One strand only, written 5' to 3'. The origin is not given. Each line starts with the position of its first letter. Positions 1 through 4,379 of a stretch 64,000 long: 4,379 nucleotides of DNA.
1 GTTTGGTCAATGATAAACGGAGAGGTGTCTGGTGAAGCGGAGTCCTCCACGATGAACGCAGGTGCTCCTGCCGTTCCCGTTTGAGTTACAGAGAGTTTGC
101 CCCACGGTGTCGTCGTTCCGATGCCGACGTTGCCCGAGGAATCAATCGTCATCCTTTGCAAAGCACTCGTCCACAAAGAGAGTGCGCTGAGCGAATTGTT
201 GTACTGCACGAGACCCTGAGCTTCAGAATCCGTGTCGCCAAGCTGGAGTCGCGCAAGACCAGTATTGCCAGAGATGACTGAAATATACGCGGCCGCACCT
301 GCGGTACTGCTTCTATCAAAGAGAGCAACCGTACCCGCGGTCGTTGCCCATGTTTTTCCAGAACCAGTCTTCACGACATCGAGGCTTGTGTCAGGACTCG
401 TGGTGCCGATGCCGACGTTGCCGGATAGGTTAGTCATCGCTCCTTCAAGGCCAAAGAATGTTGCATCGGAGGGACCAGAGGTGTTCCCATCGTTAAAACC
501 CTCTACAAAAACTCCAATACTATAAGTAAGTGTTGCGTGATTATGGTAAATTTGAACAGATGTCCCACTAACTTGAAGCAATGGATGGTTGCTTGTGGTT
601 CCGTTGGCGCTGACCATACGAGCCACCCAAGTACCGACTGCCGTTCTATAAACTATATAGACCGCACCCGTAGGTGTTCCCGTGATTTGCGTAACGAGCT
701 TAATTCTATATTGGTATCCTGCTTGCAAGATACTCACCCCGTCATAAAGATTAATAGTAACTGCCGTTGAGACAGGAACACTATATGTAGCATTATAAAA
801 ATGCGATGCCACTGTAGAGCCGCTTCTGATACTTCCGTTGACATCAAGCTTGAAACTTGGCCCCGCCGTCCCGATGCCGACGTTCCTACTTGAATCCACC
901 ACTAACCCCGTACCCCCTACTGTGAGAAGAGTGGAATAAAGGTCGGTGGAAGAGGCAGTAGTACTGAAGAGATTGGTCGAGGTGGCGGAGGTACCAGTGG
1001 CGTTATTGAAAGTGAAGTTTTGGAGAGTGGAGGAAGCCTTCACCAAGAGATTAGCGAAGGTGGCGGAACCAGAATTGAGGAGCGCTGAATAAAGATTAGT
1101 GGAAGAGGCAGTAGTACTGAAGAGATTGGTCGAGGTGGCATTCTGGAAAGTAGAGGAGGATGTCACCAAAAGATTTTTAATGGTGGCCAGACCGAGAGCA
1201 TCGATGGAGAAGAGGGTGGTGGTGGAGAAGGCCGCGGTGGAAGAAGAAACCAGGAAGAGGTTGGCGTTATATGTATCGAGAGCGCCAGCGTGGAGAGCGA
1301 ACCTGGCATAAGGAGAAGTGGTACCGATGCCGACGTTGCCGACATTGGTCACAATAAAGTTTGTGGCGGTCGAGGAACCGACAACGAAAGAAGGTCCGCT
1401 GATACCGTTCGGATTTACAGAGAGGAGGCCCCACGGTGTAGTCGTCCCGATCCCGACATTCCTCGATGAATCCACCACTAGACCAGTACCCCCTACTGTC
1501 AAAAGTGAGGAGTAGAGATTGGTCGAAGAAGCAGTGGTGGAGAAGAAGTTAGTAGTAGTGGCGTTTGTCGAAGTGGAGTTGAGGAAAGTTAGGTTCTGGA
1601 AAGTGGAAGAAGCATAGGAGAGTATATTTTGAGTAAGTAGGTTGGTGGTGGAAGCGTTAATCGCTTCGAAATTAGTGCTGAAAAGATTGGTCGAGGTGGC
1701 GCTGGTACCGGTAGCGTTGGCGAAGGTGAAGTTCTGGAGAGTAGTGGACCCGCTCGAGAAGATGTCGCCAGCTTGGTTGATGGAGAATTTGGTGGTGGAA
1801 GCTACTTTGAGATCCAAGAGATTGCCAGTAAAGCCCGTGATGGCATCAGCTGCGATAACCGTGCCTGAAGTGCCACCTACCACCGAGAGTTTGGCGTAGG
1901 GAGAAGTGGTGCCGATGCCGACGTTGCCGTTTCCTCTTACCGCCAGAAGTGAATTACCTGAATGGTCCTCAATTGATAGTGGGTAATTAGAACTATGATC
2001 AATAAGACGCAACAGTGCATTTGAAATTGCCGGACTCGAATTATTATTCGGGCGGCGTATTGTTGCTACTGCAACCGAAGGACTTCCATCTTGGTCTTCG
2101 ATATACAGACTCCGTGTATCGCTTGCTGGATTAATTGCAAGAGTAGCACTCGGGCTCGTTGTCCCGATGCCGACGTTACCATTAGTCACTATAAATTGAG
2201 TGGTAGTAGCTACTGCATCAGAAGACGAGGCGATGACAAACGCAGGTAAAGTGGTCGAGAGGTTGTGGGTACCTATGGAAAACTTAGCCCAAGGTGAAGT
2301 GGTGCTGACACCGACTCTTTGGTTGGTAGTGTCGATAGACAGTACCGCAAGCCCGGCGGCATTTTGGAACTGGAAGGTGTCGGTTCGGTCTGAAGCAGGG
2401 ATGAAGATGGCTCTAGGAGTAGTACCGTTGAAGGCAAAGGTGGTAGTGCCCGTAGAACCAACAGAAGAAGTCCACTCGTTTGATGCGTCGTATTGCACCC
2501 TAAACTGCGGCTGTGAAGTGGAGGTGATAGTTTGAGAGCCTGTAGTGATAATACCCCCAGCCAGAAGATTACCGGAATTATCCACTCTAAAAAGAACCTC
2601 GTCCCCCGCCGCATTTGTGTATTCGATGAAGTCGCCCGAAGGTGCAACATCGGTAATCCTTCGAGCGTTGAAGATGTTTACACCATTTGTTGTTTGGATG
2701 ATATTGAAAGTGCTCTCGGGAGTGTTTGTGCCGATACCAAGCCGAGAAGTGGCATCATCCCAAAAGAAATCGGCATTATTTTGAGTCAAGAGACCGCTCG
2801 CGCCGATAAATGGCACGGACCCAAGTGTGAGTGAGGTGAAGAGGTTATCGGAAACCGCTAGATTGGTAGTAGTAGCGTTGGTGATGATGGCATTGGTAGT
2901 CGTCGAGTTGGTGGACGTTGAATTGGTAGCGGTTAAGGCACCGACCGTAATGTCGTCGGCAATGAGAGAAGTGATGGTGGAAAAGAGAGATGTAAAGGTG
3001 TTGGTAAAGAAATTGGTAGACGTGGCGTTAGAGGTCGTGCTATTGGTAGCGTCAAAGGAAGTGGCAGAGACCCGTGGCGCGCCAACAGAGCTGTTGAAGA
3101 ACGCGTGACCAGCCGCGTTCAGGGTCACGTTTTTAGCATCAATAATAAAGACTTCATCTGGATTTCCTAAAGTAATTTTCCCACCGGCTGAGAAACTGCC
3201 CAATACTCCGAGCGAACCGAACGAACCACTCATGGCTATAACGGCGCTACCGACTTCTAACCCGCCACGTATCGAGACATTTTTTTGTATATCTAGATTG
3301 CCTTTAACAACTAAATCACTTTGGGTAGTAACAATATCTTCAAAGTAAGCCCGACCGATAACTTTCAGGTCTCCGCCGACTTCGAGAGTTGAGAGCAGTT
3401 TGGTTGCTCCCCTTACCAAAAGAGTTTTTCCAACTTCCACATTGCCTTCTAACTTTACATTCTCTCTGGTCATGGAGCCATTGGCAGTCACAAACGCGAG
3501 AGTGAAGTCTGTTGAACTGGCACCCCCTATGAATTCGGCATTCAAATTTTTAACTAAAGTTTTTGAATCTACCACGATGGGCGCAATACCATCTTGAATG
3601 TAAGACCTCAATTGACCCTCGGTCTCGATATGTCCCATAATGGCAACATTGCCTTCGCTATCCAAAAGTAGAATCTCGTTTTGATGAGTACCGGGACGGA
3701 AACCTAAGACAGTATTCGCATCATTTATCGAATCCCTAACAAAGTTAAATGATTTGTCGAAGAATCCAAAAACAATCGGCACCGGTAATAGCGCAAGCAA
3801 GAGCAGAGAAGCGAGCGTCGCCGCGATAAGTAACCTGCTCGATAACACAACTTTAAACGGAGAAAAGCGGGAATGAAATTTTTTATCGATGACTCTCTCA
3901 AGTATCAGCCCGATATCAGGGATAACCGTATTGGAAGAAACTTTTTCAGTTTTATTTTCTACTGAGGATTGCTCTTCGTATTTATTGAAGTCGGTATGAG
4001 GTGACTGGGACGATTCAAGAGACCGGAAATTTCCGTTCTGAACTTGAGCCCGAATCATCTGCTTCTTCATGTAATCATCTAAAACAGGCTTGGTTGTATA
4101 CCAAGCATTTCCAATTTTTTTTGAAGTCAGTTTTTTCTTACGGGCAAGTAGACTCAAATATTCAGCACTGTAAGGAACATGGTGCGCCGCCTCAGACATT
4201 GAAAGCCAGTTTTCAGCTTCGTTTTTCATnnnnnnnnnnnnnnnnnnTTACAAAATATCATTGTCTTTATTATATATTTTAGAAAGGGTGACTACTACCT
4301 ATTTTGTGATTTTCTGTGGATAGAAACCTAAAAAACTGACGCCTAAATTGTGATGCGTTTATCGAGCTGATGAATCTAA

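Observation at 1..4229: Giant tail-fibre-like surface protein whose N-terminus is an excisionase/MerR-type HTH, with a second standalone HTH_17 gene 800 bp away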

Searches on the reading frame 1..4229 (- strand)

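Call 4: search_protein_families(library=pfam, proteins=[window:1-4229:-], max_evalue=0.1)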
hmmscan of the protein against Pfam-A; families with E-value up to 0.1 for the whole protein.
window:1-4229:- (1409 aa): 0 families

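Call 6: search_protein_families(library=ncbifam, proteins=[window:1-4229:-], max_evalue=10)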
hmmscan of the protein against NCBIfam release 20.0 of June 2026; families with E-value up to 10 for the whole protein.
window:1-4229:- (1409 aa): 0 families

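Call 31: search_protein_families(library=phrogs, proteins=[window:1-4229:-], max_evalue=0.01)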
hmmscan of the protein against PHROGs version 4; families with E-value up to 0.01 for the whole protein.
window:1-4229:- (1409 aa): 2 families
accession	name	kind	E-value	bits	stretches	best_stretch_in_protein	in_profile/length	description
phrog_9942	-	tail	2e-07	30.4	2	1269-1388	185-300/1178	tail fiber protein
phrog_18345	-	tail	5e-05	22.8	1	758-844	428-521/956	tail fiber protein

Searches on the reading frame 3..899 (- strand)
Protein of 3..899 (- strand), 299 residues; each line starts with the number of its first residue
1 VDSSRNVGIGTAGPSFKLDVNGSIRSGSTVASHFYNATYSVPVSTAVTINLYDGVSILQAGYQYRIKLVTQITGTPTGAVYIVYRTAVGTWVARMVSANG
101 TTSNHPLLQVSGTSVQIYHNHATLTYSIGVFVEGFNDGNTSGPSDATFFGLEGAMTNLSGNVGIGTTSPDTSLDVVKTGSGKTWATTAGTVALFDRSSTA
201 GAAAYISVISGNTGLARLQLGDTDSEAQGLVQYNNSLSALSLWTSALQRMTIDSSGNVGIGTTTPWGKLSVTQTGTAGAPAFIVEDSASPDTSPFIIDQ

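Call 8: search_protein_families(library=pfam, proteins=[window:3-899:-], max_evalue=10)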
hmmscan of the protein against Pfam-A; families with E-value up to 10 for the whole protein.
seq(299 aa): 0 families

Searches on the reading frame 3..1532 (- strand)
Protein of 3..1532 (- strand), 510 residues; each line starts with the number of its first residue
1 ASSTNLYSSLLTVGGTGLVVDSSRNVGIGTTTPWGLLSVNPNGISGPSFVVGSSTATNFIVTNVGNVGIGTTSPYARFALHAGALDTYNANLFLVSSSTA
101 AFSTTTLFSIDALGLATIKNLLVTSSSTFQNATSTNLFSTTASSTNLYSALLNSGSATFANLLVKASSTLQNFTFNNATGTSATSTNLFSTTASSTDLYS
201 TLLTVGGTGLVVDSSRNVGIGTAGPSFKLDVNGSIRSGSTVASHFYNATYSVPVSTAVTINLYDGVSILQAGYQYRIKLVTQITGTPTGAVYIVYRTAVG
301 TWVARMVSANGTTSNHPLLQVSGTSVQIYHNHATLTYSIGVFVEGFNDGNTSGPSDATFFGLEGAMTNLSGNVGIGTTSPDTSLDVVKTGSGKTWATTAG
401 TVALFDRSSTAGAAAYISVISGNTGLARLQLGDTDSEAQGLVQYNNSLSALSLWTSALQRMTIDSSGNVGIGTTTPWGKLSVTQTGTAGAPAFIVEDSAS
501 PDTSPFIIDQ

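Call 84: search_dna_similar(query=window:3-1532:-, collection=phages, mode=protein, max_rows=15, max_evalue=0.001)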
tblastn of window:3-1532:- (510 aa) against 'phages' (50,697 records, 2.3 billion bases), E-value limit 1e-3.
Records with a match: 7; places in all: 7; records where one place covers at least 80% of the query: 0.
Best place of each record, by identity: <60% 7.
By first word of the organism name: Synechococcus 5; Roseobacter 1; Cyanophage 1.
By host as written in the record: Synechococcus sp. CB0101 2; Synechococcus sp. WH8017 2; Synechococcus sp. 1; Roseobacter sp. FZCC0197 1; Parasynechococcus marenigrum WH 8102 1.
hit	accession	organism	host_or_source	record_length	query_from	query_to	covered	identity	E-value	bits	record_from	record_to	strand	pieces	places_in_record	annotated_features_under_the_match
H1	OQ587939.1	Synechococcus phage S-CRES1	Synechococcus sp.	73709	217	483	52%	25.5%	1e-3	48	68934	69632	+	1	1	chaperone of endosialidase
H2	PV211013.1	Roseobacter phage CRP-823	Roseobacter sp. FZCC0197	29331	358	493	27%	41.2%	4e-13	78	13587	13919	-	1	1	tail fiber domain-containing protein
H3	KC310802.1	Synechococcus phage S-CBP1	Synechococcus sp. CB0101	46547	350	490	28%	35.6%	4e-6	56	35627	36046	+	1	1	tail fiber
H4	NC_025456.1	Synechococcus phage S-CBP1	Synechococcus sp. CB0101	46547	350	490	28%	35.6%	4e-6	56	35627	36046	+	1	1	tail fiber protein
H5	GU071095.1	Synechococcus phage S-SM2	Synechococcus sp. WH8017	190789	371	501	26%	35.9%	3e-13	79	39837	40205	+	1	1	hypothetical protein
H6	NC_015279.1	Synechococcus phage S-SM2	Synechococcus sp. WH8017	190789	371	501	26%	35.9%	3e-13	79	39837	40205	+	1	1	pre-neck appendage protein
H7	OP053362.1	Cyanophage S-TIM54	Parasynechococcus marenigrum WH 8102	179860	363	485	24%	35.9%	5e-4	49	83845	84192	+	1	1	virion structural protein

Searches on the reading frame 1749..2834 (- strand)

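Call 8: search_protein_families(library=pfam, proteins=[window:1749-2834:-], max_evalue=10)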
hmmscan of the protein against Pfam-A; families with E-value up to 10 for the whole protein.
seq(362 aa): 1 family
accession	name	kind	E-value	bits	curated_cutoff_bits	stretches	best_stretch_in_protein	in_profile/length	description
PF19374.4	DUF5949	-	0.1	12.7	22.7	1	108-136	96-124/167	Family of unknown function (DUF5949)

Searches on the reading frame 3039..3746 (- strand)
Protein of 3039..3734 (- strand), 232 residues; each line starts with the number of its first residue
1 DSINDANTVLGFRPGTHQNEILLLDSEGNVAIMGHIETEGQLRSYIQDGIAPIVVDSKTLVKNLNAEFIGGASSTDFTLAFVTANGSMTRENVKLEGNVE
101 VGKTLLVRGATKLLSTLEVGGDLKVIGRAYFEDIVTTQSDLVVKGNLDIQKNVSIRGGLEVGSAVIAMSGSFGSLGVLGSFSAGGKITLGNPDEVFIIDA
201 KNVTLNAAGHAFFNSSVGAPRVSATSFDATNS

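Call 8: search_protein_families(library=pfam, proteins=[window:3039-3734:-], max_evalue=10)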
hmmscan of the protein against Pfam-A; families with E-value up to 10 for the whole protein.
seq(232 aa): 1 family
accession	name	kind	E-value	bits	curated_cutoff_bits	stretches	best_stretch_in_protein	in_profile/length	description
PF04519.19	Bactofilin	-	0.16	12.7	27.9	2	91-160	5-69/98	Polymer-forming cytoskeletal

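Call 52: predict_structure(alignment_id=A5)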
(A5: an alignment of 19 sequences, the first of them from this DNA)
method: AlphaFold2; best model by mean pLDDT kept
length: 231 residues; sequences in the alignment: 19
mean_pLDDT: 42.8   pTM: 0.37
mean pLDDT of the five models: 42.8, 42.7, 41.4, 38.2, 34.8
residues with pLDDT >= 90: 0; 70-90: 21; 50-70: 60; < 50: 150
segments of 3 or more residues with pLDDT < 50: 1-132, 203-206, 220-231
pLDDT, mean of each block of 10 residues (from residue 1): 31 28 27 27 25 28 24 30 29 31 28 36 44 57 66 71 72 69 60 55 52 57 38 35
secondary structure, 60 per line:
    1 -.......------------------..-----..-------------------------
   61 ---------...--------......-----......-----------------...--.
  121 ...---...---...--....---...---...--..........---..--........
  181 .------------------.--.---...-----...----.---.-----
elements in order: H2-8 E81-86 E92-97 E115-117 E120-123 E127-129 E133-135 E138-141 E145-147 E151-153 E156-165 E173-181 E207-209 E215-217

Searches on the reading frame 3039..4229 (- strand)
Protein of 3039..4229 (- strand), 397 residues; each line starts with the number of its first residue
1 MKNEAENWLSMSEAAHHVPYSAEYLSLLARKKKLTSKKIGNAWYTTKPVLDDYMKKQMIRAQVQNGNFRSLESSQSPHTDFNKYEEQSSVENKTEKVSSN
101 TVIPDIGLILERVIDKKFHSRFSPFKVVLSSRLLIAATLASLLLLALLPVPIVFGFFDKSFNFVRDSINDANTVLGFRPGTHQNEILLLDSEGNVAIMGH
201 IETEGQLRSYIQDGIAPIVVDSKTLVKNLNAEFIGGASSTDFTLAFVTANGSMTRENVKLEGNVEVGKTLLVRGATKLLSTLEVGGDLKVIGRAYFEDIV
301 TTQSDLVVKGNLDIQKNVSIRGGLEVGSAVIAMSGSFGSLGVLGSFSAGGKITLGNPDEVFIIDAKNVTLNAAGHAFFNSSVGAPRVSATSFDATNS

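Call 9: find_homologous_proteins(query=window:3039-4229:-, max_evalue=0.001)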
Query seq(397 aa) (397 aa): 45 proteins with E <= 0.001 among 8000 candidates.
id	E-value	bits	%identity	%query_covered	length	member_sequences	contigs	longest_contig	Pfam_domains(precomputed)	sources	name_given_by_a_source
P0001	3.1e-125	436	55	99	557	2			-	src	-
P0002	4.4e-125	436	68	75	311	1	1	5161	-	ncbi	ncbi:MAG: hypothetical protein WD896_00745, partial [Parcubacteria group bacterium]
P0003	1.2e-123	431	52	97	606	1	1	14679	-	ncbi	ncbi:MAG: helix-turn-helix domain-containing protein, partial [bacterium]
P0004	5.0e-116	406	52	88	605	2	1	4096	PF26696.1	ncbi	ncbi:hypothetical protein COW99_00875, partial [Candidatus Roizmanbacteria bacterium CG22_combo_CG10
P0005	1.6e-88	315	47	69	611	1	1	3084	-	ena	-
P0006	1.5e-85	306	41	76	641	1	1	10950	-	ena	-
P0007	2.0e-75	272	38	79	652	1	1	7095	-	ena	-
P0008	4.6e-75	271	42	95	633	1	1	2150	-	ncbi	ncbi:MAG: hypothetical protein WDZ90_02530, partial [Candidatus Paceibacterota bacterium]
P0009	1.7e-73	266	43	78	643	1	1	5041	-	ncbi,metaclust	ncbi:MAG: YadA domain-containing structural protein, partial [Parcubacteria group bacterium GW2011_G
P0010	7.9e-73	264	42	59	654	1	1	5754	-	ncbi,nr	ncbi:MAG: hypothetical protein HYU35_00525 [Parcubacteria group bacterium]|nr:hypothetical protein [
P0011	1.7e-69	253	42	73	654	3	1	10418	-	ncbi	ncbi:MAG TPA: hypothetical protein VJC20_03540, partial [Candidatus Paceibacterota bacterium]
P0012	2.2e-68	249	58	50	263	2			-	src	-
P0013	2.9e-66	242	37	78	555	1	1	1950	-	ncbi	ncbi:MAG: hypothetical protein ACK4NX_01815, partial [Candidatus Paceibacteria bacterium]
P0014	4.7e-65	238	40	61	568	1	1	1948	-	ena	-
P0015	1.7e-63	233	38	69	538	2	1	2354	-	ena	-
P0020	1.4e-61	227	40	65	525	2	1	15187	PF12728.14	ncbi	ncbi:MAG: Fic/DOC family protein, partial [Candidatus Yanofskybacteria bacterium GW2011_GWB1_45_11]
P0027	5.0e-58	215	44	54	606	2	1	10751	PF12728.14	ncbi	ncbi:MAG: helix-turn-helix domain-containing protein, partial [Patescibacteria group bacterium]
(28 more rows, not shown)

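Call 45: search_protein_families(library=pfam, proteins=[P0004, P0020, P0027], max_evalue=0.01)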
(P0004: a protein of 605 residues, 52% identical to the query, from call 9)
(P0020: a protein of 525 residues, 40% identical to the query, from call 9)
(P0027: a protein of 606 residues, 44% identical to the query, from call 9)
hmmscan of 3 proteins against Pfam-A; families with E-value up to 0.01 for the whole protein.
P0004 (605 aa): 1 family
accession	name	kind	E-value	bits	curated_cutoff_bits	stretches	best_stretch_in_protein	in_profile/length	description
PF04519.19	Bactofilin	-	0.0017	19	27.9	1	315-409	4-93/98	Polymer-forming cytoskeletal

P0020 (525 aa): 2 families
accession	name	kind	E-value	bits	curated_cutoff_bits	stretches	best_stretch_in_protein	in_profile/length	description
PF12728.13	HTH_17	-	1.5e-06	28.8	27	1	10-60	1-51/51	Helix-turn-helix domain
PF22797.1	SlpA_D2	-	0.0063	17.5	24.5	0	376-448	4-77/102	SlpA domain II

P0027 (606 aa): 1 family
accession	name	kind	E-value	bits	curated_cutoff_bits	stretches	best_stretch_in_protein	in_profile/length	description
PF12728.13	HTH_17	-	7.5e-07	29.8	27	1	22-67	6-51/51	Helix-turn-helix domain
